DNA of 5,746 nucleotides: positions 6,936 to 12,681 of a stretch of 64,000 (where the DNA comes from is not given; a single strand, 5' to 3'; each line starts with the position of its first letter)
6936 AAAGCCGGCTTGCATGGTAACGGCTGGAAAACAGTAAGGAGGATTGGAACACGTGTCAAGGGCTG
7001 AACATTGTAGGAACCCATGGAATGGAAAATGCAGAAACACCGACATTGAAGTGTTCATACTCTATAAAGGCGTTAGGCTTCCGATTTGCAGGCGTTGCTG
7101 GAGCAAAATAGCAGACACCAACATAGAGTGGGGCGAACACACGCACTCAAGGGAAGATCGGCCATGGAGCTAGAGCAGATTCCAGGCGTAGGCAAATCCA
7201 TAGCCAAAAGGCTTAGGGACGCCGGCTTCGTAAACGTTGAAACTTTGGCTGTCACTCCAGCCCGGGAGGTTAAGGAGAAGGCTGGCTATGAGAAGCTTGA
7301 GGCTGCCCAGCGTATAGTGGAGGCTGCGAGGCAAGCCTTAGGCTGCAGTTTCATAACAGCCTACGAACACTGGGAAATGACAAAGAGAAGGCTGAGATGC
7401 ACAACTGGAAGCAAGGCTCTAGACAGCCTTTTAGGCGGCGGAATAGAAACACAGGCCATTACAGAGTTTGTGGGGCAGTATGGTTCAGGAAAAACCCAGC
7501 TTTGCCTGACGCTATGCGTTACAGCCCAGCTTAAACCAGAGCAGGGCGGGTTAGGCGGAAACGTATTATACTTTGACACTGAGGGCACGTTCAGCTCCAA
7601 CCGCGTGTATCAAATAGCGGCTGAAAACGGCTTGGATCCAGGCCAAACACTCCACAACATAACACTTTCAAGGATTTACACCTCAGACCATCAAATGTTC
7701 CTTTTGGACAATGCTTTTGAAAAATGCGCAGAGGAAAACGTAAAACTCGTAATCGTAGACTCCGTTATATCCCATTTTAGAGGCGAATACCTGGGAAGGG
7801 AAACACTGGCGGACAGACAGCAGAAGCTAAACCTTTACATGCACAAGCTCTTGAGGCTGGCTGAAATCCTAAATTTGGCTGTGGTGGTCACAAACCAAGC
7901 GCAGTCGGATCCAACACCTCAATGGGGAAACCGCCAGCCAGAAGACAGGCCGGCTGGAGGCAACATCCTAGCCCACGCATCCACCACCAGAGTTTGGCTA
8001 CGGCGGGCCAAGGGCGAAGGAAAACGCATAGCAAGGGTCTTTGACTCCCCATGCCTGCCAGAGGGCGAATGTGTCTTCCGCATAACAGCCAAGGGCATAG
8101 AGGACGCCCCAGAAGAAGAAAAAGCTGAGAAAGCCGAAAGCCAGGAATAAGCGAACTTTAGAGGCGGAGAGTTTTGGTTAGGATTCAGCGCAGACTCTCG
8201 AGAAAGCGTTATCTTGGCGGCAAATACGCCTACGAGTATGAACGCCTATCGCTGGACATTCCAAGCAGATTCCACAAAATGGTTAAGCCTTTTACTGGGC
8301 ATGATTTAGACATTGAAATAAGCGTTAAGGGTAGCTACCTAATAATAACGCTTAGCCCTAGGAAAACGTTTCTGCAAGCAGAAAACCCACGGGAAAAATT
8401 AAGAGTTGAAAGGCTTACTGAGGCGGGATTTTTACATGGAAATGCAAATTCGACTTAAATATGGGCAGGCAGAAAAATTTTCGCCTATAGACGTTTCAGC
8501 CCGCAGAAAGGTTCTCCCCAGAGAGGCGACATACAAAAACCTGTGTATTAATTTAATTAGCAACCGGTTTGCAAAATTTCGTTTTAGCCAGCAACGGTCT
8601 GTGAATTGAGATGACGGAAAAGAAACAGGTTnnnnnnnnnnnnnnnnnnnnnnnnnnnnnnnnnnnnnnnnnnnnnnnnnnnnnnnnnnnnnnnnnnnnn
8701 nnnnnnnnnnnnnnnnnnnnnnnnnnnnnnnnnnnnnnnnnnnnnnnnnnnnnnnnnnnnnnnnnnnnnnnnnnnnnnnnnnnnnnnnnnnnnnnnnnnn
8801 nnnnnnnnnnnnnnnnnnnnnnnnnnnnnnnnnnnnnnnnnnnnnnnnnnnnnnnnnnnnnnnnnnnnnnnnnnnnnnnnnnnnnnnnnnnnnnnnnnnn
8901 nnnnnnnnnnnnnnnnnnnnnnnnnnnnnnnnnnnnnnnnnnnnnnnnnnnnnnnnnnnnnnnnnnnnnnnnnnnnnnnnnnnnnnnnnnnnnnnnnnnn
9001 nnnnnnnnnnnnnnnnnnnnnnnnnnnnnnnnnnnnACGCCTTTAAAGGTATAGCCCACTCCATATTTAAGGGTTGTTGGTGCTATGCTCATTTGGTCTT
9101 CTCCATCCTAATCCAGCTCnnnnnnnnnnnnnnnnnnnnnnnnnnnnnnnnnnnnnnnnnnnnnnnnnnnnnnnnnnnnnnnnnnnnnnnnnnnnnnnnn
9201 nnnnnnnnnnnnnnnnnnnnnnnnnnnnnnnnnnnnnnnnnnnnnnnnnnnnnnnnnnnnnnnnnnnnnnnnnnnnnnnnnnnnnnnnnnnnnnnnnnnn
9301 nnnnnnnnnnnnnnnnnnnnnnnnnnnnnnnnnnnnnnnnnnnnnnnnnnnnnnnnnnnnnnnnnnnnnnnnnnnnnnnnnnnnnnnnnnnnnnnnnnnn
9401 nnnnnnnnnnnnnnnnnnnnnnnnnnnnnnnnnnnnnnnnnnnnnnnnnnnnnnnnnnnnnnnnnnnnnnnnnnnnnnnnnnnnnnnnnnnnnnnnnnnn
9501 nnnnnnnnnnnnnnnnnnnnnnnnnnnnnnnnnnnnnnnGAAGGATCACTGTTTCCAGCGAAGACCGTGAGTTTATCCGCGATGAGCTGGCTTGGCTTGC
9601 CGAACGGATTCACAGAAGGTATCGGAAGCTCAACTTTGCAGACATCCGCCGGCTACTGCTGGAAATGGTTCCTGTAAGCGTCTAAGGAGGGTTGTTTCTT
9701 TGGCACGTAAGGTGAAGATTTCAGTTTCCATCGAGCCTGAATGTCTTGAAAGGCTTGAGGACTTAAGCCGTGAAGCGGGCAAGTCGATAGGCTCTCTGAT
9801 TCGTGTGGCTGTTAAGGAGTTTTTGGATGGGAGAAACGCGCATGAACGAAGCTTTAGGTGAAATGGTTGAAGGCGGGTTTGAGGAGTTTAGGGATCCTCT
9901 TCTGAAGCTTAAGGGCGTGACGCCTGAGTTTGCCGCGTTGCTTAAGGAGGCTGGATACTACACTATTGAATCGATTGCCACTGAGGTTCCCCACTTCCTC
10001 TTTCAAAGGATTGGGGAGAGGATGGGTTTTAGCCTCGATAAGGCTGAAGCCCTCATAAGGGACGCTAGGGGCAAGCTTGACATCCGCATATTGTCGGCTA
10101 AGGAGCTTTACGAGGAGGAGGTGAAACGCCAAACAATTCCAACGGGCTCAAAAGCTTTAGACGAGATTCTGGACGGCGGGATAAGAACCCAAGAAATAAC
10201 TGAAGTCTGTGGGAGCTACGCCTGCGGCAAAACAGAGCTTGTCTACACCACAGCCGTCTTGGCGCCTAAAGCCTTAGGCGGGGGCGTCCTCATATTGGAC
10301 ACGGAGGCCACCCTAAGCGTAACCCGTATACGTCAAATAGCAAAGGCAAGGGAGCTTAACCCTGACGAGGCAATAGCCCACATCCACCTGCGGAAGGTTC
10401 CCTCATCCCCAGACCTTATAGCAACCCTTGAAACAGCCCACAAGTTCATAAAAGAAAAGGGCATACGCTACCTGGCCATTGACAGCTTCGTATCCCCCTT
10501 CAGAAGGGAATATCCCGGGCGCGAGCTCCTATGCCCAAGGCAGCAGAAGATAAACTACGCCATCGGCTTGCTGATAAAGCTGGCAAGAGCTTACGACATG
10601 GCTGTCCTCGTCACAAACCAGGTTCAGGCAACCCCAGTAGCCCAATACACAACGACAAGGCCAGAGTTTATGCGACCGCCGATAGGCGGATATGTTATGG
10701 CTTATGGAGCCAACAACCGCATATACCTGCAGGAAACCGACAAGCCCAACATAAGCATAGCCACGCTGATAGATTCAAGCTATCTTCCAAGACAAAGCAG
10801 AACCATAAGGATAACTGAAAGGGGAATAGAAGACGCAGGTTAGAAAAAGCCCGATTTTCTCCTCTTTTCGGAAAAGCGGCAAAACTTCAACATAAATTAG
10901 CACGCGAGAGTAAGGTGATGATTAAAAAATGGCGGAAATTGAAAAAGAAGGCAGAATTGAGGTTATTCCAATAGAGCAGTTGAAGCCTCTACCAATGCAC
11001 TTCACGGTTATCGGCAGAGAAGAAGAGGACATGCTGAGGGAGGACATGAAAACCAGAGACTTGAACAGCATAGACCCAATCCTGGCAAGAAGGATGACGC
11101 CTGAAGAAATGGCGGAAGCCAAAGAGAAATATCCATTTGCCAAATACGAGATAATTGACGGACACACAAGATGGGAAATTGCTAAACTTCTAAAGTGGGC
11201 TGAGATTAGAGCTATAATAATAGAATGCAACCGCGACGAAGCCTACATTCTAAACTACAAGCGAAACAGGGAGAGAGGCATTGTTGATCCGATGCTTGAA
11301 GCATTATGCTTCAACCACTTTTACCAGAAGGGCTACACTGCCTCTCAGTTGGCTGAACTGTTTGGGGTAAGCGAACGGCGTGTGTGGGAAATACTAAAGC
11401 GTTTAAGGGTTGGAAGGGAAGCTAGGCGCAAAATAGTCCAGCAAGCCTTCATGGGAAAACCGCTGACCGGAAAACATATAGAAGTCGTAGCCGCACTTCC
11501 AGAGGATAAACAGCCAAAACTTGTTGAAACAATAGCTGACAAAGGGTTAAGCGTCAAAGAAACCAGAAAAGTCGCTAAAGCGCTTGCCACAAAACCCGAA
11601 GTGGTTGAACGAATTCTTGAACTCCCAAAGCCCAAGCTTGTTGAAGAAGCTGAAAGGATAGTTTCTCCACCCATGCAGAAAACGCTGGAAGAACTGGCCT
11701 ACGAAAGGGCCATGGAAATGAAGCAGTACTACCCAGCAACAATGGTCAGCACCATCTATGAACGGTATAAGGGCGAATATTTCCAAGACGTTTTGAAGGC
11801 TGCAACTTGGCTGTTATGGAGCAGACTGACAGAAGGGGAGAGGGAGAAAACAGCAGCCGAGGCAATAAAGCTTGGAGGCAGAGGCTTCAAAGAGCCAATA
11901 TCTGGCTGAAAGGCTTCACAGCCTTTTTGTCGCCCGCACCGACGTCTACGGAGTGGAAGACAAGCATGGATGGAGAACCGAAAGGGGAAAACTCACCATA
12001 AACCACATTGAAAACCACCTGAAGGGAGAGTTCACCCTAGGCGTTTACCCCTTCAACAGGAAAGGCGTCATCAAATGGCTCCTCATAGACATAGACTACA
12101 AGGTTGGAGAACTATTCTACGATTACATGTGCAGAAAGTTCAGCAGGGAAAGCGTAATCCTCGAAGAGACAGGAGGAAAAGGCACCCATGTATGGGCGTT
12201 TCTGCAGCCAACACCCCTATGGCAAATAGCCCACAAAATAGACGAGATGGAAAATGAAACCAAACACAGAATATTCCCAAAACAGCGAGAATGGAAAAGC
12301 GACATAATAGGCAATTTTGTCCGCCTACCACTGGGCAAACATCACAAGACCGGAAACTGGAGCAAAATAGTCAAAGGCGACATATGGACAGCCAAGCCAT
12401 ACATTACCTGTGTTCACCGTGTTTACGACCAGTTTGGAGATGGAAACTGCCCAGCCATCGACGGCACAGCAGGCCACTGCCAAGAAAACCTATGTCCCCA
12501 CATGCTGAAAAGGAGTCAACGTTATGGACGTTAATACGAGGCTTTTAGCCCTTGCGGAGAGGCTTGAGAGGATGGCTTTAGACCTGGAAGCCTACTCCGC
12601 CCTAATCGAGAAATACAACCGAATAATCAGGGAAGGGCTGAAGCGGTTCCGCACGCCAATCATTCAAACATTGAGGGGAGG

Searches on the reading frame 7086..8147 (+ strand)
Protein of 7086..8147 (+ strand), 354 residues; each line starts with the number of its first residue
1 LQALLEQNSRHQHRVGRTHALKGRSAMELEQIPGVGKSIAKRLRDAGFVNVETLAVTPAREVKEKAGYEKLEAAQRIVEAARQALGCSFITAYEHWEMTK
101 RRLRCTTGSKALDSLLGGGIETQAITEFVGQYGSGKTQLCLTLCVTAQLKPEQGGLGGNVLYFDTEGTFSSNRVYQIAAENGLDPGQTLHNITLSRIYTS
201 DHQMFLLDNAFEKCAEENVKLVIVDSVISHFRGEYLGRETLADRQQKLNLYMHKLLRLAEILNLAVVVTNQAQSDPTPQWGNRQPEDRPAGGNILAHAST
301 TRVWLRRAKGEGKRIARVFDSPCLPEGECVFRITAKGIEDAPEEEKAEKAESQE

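Call 55: search_protein_families(library=pfam, proteins=[window:7086-8147:+], max_evalue=0.001)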
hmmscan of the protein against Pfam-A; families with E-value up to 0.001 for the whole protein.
window:7086-8147:+ (354 aa): 7 families
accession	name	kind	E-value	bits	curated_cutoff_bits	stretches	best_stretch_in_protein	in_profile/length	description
PF08423.17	Rad51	-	2.6e-85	286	22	1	102-341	5-244/244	Rad51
PF13481.12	AAA_25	-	8.1e-10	39.1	27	1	111-268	21-186/195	AAA domain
PF14520.12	HHH_5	-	7.6e-06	26.7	27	1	28-82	3-56/57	Helix-hairpin-helix domain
PF00154.27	RecA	-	1.1e-05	25.5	27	1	105-309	33-222/262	recA bacterial DNA recombination protein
PF06745.19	ATPase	-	2e-05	24.5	26.6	1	106-150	2-46/231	KaiC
PF13238.12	AAA_18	-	0.00011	23.1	29.4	0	129-235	4-88/128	AAA domain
PF11731.14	Cdd1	-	0.0003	21.4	25.5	1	25-63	4-42/86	Pathogenicity locus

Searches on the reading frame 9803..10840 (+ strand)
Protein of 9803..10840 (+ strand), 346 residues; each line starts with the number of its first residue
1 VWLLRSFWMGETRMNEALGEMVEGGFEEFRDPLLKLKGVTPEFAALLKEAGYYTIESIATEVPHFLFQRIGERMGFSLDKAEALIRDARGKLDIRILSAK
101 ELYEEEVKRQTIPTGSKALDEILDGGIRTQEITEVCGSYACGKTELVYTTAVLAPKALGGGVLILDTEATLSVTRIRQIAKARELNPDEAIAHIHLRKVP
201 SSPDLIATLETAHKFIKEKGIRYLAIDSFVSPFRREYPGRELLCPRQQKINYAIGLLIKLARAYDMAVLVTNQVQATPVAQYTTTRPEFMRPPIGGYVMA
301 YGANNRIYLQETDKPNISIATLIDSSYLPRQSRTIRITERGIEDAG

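Call 55: search_protein_families(library=pfam, proteins=[window:9803-10840:+], max_evalue=0.001)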
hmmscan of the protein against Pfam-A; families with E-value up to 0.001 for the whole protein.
window:9803-10840:+ (346 aa): 5 families
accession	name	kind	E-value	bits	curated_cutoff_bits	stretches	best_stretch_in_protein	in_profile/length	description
PF08423.17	Rad51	-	4e-46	157.7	22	1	111-345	7-244/244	Rad51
PF06745.19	ATPase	-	2.5e-05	24.2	26.6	1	112-151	1-40/231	KaiC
PF00154.27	RecA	-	0.0002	21.4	27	1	90-178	15-99/262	recA bacterial DNA recombination protein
PF14229.12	DUF4332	-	0.00059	20.4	23.2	0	34-72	56-94/122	Domain of unknown function (DUF4332)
PF14520.12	HHH_5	-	0.00063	20.6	27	0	32-89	3-56/57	Helix-hairpin-helix domain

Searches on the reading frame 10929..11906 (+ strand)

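Call 55: search_protein_families(library=pfam, proteins=[window:10929-11906:+], max_evalue=0.001)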
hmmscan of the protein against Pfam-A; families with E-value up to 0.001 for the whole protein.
window:10929-11906:+ (326 aa): 2 families
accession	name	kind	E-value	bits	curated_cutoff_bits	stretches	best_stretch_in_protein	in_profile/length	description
PF17762.8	HTH_ParB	-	4.9e-07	30.3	22.6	1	120-219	4-100/102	ParB HTH domain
PF13384.12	HTH_23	-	9.3e-07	28.9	24.6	1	132-159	14-41/50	Homeodomain-like domain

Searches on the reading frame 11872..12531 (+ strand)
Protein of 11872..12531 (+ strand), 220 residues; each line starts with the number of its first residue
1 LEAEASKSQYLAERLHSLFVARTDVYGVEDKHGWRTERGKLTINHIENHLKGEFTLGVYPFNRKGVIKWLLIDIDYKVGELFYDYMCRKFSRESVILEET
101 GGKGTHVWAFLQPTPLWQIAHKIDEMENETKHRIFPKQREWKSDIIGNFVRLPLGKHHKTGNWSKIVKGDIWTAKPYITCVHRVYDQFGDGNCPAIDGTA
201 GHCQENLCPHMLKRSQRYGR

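Call 55: search_protein_families(library=pfam, proteins=[window:11872-12531:+], max_evalue=0.001)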
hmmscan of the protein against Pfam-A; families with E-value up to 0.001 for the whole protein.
window:11872-12531:+ (220 aa): 1 family
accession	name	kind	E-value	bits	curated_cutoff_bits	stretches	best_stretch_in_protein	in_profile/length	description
PF22548.2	AEP-TOTE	-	3.2e-19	69.9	27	1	39-167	59-202/230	TOTE conflict system, Archaeo-Eukaryotic Primase domain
